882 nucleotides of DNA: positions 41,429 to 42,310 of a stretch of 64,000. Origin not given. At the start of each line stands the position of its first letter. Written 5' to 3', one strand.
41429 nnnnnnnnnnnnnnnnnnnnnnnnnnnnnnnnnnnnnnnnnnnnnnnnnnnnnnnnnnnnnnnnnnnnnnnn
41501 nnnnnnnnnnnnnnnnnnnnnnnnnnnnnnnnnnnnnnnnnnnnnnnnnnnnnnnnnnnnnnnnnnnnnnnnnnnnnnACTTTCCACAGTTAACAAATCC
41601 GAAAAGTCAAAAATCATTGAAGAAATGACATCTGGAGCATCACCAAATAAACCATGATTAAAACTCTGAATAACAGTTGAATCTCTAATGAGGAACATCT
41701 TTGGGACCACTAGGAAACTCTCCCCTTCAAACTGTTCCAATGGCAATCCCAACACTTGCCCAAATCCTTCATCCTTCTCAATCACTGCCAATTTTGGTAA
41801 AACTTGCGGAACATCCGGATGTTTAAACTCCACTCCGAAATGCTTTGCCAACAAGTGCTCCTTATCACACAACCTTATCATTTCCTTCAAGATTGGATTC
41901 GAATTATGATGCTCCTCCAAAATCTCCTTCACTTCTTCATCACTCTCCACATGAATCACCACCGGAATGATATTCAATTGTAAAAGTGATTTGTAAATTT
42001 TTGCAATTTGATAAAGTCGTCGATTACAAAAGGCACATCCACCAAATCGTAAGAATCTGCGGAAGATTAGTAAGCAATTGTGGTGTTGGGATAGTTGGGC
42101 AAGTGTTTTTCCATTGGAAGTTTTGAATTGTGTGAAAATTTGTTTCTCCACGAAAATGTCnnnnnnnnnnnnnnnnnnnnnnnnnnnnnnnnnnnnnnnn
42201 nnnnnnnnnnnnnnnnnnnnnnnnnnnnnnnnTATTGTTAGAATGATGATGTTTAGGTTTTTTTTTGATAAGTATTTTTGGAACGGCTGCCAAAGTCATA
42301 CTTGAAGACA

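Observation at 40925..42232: Unusual domain fusion: PRXL2/FAM213-like CxxC thioredoxin-fold domain joined to an RGS domain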

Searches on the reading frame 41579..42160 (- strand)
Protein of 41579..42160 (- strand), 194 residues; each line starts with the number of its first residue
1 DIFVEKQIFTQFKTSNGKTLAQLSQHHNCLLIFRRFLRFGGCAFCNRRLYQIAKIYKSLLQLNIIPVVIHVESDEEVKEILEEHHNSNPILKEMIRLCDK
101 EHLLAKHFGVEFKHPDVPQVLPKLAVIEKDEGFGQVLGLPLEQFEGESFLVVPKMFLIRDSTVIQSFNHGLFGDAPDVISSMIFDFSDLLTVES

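Call 15: find_homologous_proteins(query=A2, max_evalue=10)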
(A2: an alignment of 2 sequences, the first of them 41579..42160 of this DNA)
Query A2 (2 sequences): 650 candidates shared short words with the query, none scored E <= 10.

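Call 24: search_protein_representatives(alignment_id=A2)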
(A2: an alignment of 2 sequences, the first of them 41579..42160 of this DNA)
Query: 2 sequences, 201 profile positions. Proteins with E-value up to 0.001 (for the whole library): 129; up to 1e-10: 32; up to 1e-30: 3. The best 129 are listed.
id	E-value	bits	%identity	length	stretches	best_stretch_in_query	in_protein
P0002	1.0e-114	397.7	-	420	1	1-199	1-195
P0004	5.2e-34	134.1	-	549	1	25-192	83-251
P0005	5.2e-33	130.8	-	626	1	12-191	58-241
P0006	4.6e-28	114.7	-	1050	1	20-194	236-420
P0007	3.4e-27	111.9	-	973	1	26-194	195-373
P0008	7.1e-25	104.3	-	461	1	26-192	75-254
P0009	8.1e-23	97.6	-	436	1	26-197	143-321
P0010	6.6e-21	91.3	-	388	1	11-190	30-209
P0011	1.1e-20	90.6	-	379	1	10-189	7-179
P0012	1.1e-18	84.0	-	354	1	19-190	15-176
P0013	1.2e-18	84.0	-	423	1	8-190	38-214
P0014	2.0e-18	83.3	-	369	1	11-190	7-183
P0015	4.5e-18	82.1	-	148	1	14-90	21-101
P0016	9.1e-17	77.8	-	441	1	16-184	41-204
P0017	1.5e-16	77.1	-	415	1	10-189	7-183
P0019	1.7e-15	73.6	-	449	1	10-189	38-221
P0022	2.9e-15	72.9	-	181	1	4-176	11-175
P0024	5.0e-15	72.1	-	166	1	43-190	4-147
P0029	1.2e-12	64.4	-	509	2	10-90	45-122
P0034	1.2e-11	61.1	-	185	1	21-171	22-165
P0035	1.5e-10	57.5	-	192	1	10-131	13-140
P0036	3.5e-10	56.3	-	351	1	14-186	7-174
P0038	7.0e-10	55.3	-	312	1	16-184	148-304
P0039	8.5e-10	55.1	-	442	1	10-176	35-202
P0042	5.0e-09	52.5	-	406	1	11-107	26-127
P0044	2.2e-08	50.4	-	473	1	10-117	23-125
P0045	2.5e-08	50.3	-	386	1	10-99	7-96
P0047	5.3e-08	49.2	-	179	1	16-186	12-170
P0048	8.6e-08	48.5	-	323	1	16-184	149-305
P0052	1.4e-07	47.8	-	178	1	14-114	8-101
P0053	1.7e-07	47.5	-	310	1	13-187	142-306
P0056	3.0e-07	46.7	-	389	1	11-102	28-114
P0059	5.6e-07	45.9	-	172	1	7-149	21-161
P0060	6.1e-07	45.7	-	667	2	12-120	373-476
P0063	9.5e-07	45.1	-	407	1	7-103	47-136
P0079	9.4e-06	41.9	-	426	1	11-187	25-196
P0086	2.0e-05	40.8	-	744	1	9-150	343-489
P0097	7.2e-05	39.0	-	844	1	9-127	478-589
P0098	1.1e-04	38.4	-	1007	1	12-116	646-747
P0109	2.6e-04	37.2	-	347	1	15-107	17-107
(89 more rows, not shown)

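Call 32: list_cluster_members(proteins=[P0004, P0005, P0006, P0008, P0010, P0013, P0019, P0029, P0039, P0044])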
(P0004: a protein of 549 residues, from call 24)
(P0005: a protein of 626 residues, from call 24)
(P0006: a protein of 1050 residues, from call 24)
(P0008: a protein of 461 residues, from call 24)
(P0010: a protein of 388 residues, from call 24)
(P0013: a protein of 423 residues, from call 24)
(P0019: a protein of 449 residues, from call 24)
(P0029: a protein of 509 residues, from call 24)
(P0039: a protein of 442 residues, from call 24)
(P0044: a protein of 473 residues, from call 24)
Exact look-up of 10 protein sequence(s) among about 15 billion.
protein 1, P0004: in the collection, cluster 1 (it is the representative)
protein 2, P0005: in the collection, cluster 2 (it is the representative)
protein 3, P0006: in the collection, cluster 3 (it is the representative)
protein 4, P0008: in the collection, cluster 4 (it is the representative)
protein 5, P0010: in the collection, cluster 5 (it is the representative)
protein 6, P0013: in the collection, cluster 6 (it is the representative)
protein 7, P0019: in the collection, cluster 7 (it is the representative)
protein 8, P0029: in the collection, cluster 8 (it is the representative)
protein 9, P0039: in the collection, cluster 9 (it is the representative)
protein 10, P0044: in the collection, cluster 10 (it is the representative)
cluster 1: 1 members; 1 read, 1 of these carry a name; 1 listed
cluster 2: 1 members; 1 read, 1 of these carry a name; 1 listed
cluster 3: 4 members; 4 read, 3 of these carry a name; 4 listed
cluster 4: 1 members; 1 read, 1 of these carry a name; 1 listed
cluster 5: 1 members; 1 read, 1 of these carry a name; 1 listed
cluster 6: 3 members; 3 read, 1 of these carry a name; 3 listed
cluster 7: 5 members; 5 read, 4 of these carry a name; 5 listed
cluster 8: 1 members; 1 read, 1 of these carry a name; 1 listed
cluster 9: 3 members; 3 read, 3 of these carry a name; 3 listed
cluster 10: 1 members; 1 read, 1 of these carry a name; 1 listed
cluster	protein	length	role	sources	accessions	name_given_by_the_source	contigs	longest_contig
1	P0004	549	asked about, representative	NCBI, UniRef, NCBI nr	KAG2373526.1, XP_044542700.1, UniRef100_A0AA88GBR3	hypothetical protein C9374_011989 [Naegleria lovaniensis] | RGS domain-containing protein n=1 Tax=Naegleria lovaniensis TaxID=51637 ... | uncharacterized protein C9374_011989 [Naegleria lovaniensis]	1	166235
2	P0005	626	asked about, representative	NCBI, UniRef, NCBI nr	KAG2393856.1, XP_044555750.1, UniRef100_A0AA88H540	hypothetical protein C9374_003620 [Naegleria lovaniensis] | RGS domain-containing protein n=1 Tax=Naegleria lovaniensis TaxID=51637 ... | uncharacterized protein C9374_003620 [Naegleria lovaniensis]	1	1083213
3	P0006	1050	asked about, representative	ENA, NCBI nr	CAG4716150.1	unnamed protein product [Naegleria fowleri]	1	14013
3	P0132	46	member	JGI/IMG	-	hypothetical protein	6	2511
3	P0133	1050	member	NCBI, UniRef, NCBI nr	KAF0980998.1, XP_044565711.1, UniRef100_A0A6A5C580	hypothetical protein FDP41_012786 [Naegleria fowleri] | RGS domain-containing protein n=1 Tax=Naegleria fowleri TaxID=5763 RepID=A0A6A5C580_NAEFO | uncharacterized protein FDP41_012786 [Naegleria fowleri]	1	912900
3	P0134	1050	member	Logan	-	-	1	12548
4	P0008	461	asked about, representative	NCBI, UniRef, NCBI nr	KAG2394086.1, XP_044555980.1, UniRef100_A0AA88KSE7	hypothetical protein C9374_003850 [Naegleria lovaniensis] | RGS domain-containing protein n=1 Tax=Naegleria lovaniensis TaxID=51637 ... | uncharacterized protein C9374_003850 [Naegleria lovaniensis]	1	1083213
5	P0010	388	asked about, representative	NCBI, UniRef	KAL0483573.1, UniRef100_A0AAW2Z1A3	regulator of G-protein signaling [Acrasis kona] | Regulator of G-protein signaling n=1 Tax=Acrasis kona TaxID=1008807 RepID=A0AAW2Z1A3_9EUKA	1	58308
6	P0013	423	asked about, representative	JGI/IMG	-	hypothetical protein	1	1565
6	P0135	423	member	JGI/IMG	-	-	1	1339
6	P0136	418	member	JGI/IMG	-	-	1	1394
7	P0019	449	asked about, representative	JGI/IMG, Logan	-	hypothetical protein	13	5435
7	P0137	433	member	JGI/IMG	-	hypothetical protein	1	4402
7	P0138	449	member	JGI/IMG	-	hypothetical protein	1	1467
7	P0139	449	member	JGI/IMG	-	hypothetical protein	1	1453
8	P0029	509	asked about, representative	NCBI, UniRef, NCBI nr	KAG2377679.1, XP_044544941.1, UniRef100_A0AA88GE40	hypothetical protein C9374_009195 [Naegleria lovaniensis] | RGS domain-containing protein n=1 Tax=Naegleria lovaniensis TaxID=51637 ... | uncharacterized protein C9374_009195 [Naegleria lovaniensis]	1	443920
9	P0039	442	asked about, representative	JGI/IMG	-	hypothetical protein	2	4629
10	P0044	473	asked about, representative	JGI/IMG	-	peroxiredoxin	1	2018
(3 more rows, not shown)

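Call 42: list_cluster_members(proteins=[P0098, P0063, P0036, P0042, P0060, P0086, P0097, P0079, P0109, P0045])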
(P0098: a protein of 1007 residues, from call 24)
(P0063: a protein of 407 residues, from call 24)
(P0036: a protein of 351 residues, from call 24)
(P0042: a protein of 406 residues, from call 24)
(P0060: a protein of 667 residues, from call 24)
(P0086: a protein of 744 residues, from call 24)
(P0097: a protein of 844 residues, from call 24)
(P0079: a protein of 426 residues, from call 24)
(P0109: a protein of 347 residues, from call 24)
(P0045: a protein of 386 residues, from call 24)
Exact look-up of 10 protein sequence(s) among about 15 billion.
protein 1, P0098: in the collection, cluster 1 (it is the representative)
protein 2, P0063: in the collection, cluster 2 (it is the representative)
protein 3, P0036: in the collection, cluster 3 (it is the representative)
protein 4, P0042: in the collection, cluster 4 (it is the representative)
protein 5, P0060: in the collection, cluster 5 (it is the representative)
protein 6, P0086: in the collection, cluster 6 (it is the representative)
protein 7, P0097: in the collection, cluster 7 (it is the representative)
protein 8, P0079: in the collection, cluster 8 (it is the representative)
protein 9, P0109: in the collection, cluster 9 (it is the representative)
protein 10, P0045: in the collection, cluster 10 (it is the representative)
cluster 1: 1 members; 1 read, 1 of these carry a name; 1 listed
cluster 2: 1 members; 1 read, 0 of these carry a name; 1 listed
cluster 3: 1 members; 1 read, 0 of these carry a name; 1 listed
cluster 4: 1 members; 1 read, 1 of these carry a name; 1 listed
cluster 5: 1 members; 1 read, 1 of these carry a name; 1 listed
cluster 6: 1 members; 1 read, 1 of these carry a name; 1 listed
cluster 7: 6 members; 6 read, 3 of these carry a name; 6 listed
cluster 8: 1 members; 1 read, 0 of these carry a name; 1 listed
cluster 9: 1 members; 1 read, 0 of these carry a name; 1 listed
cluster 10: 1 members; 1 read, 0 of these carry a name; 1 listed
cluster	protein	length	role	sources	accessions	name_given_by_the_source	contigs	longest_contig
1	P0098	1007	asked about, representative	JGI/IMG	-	ankyrin repeat protein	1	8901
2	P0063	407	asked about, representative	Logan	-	-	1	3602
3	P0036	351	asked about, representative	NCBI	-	-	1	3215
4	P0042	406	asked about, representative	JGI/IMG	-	hypothetical protein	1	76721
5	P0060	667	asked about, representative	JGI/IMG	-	hypothetical protein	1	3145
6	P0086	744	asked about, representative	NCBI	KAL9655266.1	hypothetical protein ABK040_009040 [Willaertia magna]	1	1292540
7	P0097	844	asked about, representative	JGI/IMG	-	hypothetical protein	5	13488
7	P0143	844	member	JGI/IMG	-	hypothetical protein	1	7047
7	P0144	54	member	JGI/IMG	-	hypothetical protein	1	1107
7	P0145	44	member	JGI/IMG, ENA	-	-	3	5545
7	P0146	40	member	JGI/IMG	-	-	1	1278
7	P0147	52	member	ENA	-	-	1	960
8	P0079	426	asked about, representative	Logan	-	-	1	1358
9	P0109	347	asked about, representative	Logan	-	-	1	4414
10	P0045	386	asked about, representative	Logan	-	-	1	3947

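Call 45: search_protein_families(library=pfam, proteins=[P0004, P0005, P0008, P0010, P0013, P0019, P0029, P0039, P0056], max_evalue=0.1)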
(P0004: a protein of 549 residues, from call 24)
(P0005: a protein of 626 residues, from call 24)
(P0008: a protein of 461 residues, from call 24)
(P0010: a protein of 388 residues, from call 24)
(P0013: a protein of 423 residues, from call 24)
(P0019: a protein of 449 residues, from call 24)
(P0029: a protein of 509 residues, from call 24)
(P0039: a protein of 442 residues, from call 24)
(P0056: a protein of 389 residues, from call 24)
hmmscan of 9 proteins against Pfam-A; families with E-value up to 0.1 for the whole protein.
P0004 (549 aa): 1 family
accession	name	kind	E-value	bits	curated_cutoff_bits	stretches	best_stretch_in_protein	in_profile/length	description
PF00615.24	RGS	-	1.1e-10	42.4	23.9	1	404-539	4-117/117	Regulator of G protein signaling domain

P0005 (626 aa): 2 families
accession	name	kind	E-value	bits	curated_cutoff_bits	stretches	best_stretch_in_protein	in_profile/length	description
PF00615.24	RGS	-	5.7e-08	33.6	23.9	1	479-618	4-116/117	Regulator of G protein signaling domain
PF00578.27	AhpC-TSA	-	0.0046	17.3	26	1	93-176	32-105/124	AhpC/TSA family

P0008 (461 aa): 2 families
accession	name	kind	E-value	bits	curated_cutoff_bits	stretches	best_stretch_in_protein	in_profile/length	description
PF00615.24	RGS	-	4.1e-07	30.8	23.9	1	323-451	2-112/117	Regulator of G protein signaling domain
PF09706.15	Cas_CXXC_CXXC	-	0.072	13.6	21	0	95-136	5-44/69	CRISPR-associated protein (Cas_CXXC_CXXC)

P0010 (388 aa): 2 families
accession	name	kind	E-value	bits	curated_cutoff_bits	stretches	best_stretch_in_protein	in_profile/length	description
PF00615.24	RGS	-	1e-14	55.4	23.9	1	273-384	4-117/117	Regulator of G protein signaling domain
PF00578.27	AhpC-TSA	-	0.00011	22.5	26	1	40-145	14-108/124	AhpC/TSA family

P0013 (423 aa): 4 families
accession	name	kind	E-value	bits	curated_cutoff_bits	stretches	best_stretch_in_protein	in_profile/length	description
PF00615.24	RGS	-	2.1e-17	64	23.9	1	298-413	2-116/117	Regulator of G protein signaling domain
PF09128.16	RGS-like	-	0.00055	20.2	27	1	294-401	4-109/191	Regulator of G protein signalling-like domain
PF00578.27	AhpC-TSA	-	0.0027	18.1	26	1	62-190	24-116/124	AhpC/TSA family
PF05876.18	GpA_ATPase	-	0.089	12.9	25.6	0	245-342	37-130/247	Phage terminase large subunit gpA, ATPase domain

P0019 (449 aa): 2 families
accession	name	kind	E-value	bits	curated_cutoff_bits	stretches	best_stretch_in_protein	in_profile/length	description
PF00615.24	RGS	-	5.1e-15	56.3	23.9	1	323-439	2-115/117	Regulator of G protein signaling domain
PF00578.27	AhpC-TSA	-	0.0098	16.3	26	1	51-118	16-81/124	AhpC/TSA family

P0029 (509 aa): 4 families
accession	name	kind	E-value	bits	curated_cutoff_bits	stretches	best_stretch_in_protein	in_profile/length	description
PF00615.24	RGS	-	2.7e-14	54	23.9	1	388-500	2-113/117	Regulator of G protein signaling domain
PF00578.27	AhpC-TSA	-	0.0023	18.3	26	1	60-137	18-93/124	AhpC/TSA family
PF13911.12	AhpC-TSA_2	-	0.01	16.7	27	0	93-250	4-109/114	AhpC/TSA antioxidant enzyme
PF08534.16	Redoxin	-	0.075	13.3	26.6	0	60-143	21-103/148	Redoxin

P0039 (442 aa): 2 families
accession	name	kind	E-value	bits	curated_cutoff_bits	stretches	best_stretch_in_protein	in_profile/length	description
PF00615.24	RGS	-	7.2e-15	55.8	23.9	1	314-427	2-117/117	Regulator of G protein signaling domain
PF00578.27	AhpC-TSA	-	9.1e-05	22.8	26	1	48-142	16-103/124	AhpC/TSA family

P0056 (389 aa): 2 families
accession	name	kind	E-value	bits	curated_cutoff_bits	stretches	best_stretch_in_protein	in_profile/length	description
PF00615.24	RGS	-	1.3e-14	55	23.9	1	262-374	5-116/117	Regulator of G protein signaling domain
PF00578.27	AhpC-TSA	-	0.05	14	26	0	42-109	18-84/124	AhpC/TSA family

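Call 46: search_protein_families(library=pfam, proteins=[P0022, P0024, P0034, P0035, P0038, P0047, P0048, P0052, P0053, P0059], max_evalue=0.01)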
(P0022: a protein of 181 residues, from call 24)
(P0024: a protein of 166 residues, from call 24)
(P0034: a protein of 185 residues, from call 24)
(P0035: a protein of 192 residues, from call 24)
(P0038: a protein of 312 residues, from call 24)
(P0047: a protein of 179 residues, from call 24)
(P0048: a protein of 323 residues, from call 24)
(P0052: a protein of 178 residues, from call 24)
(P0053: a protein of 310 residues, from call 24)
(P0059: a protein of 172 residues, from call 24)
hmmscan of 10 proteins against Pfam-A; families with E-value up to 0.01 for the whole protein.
P0022 (181 aa): 1 family
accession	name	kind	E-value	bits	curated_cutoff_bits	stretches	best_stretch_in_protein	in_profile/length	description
PF00578.27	AhpC-TSA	-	1.2e-06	28.9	26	1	41-164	26-115/124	AhpC/TSA family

P0024 (166 aa): 0 families

P0034 (185 aa): 3 families
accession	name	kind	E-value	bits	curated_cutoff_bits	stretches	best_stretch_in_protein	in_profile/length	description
PF00578.27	AhpC-TSA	-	0.00098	19.5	26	1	33-124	24-105/124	AhpC/TSA family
PF08534.16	Redoxin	-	0.0069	16.6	26.6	0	25-126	17-120/148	Redoxin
PF13911.12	AhpC-TSA_2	-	0.0074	17.1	27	0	57-169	2-111/114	AhpC/TSA antioxidant enzyme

P0035 (192 aa): 2 families
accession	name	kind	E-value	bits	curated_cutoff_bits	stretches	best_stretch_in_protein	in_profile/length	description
PF08534.16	Redoxin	-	7.1e-05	23.1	26.6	1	29-131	22-112/148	Redoxin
PF00578.27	AhpC-TSA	-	0.00011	22.6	26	1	29-127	19-104/124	AhpC/TSA family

P0038 (312 aa): 5 families
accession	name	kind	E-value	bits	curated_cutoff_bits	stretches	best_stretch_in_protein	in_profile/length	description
PF00578.27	AhpC-TSA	-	3e-05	24.4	26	1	157-292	18-122/124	AhpC/TSA family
PF13911.12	AhpC-TSA_2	-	0.00012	22.9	27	1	188-294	2-108/114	AhpC/TSA antioxidant enzyme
PF13905.12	Thioredoxin_8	-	0.0029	18.4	27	1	167-244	3-82/94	Thioredoxin-like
PF08611.15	DUF1774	-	0.0047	17.7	23.5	1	36-103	15-78/95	Fungal protein of unknown function (DUF1774)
PF08534.16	Redoxin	-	0.0088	16.3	26.6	0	158-240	22-103/148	Redoxin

P0047 (179 aa): 4 families
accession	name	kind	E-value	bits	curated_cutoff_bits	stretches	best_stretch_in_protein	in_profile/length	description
PF00578.27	AhpC-TSA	-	1.1e-07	32.3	26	1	22-101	19-96/124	AhpC/TSA family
PF13911.12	AhpC-TSA_2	-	9.2e-07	29.7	27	1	57-161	7-113/114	AhpC/TSA antioxidant enzyme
PF08534.16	Redoxin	-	7.9e-06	26.2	26.6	1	10-99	4-98/148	Redoxin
PF13905.12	Thioredoxin_8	-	0.0023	18.6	27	1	31-101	2-75/94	Thioredoxin-like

P0048 (323 aa): 3 families
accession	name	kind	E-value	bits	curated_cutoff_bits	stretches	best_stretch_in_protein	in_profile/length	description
PF13911.12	AhpC-TSA_2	-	5.9e-08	33.5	27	1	188-292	1-107/114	AhpC/TSA antioxidant enzyme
PF00578.27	AhpC-TSA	-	6.6e-07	29.7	26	1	159-246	19-104/124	AhpC/TSA family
PF08534.16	Redoxin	-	1.5e-05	25.2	26.6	1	159-245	22-109/148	Redoxin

P0052 (178 aa): 3 families
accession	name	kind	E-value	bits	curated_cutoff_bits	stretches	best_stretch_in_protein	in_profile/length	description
PF13911.12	AhpC-TSA_2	-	1.1e-06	29.4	27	1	50-158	2-111/114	AhpC/TSA antioxidant enzyme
PF13905.12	Thioredoxin_8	-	0.00033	21.4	27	1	28-104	1-79/94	Thioredoxin-like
PF00578.27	AhpC-TSA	-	0.00043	20.7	26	1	20-106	19-102/124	AhpC/TSA family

P0053 (310 aa): 3 families
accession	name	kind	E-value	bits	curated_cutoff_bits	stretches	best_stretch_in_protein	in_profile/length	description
PF13911.12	AhpC-TSA_2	-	1.2e-08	35.8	27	1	186-288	3-104/114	AhpC/TSA antioxidant enzyme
PF00578.27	AhpC-TSA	-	1.2e-08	35.4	26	1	154-242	18-104/124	AhpC/TSA family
PF13905.12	Thioredoxin_8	-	0.0083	16.9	27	0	164-224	3-62/94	Thioredoxin-like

P0059 (172 aa): 1 family
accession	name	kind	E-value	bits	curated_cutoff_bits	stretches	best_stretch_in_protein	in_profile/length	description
PF00578.27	AhpC-TSA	-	0.0045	17.4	26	1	35-97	14-76/124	AhpC/TSA family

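Call 47: search_protein_families(library=ncbifam, proteins=[P0022, P0024, P0034, P0035, P0038, P0047, P0048, P0052, P0053, P0059], max_evalue=0.001)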
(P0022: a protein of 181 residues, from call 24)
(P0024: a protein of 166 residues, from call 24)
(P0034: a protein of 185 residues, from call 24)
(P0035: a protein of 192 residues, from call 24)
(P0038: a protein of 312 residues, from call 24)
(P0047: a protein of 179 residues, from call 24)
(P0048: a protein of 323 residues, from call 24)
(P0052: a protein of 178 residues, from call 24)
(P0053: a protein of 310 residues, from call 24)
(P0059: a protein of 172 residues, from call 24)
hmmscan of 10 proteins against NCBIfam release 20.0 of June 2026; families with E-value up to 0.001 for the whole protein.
P0022 (181 aa): 1 family
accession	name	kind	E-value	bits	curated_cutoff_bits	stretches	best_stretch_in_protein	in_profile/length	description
NF040769.1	SelL_rel_redox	subfamily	7.3e-16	58.3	120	1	30-176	14-158/173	SelL-related redox protein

P0024 (166 aa): 1 family
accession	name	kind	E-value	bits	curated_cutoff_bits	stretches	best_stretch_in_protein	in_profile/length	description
NF040769.1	SelL_rel_redox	subfamily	4e-16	59.1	120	1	1-146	28-170/173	SelL-related redox protein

P0034 (185 aa): 1 family
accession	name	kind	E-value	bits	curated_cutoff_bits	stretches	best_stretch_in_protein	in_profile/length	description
NF040769.1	SelL_rel_redox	subfamily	2.3e-23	82.7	120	1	30-176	20-163/173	SelL-related redox protein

P0035 (192 aa): 1 family
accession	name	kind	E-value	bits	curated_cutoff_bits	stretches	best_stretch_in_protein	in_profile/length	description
NF040769.1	SelL_rel_redox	subfamily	1.5e-11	44.2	120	1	24-151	12-128/173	SelL-related redox protein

P0038 (312 aa): 1 family
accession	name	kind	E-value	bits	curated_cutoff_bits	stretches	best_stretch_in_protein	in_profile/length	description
NF040769.1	SelL_rel_redox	subfamily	4.9e-40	137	120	1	153-310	12-171/173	SelL-related redox protein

P0047 (179 aa): 1 family
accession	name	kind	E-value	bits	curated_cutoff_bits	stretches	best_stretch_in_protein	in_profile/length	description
NF040769.1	SelL_rel_redox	subfamily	6.3e-44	149.7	120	1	17-175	12-172/173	SelL-related redox protein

P0048 (323 aa): 1 family
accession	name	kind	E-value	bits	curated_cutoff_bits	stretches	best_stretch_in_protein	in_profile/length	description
NF040769.1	SelL_rel_redox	subfamily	2.2e-43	147.9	120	1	155-310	13-170/173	SelL-related redox protein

P0052 (178 aa): 1 family
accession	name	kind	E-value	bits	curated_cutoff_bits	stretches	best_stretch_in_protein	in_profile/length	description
NF040769.1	SelL_rel_redox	subfamily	2.8e-30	105.2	120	1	16-166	13-164/173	SelL-related redox protein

P0053 (310 aa): 1 family
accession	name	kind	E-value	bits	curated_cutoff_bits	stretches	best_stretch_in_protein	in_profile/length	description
NF040769.1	SelL_rel_redox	subfamily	6.6e-38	130.1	120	1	150-307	12-169/173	SelL-related redox protein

P0059 (172 aa): 1 family
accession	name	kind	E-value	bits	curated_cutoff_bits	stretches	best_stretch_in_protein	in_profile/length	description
NF040769.1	SelL_rel_redox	subfamily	7.4e-17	61.5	120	1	39-136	15-111/173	SelL-related redox protein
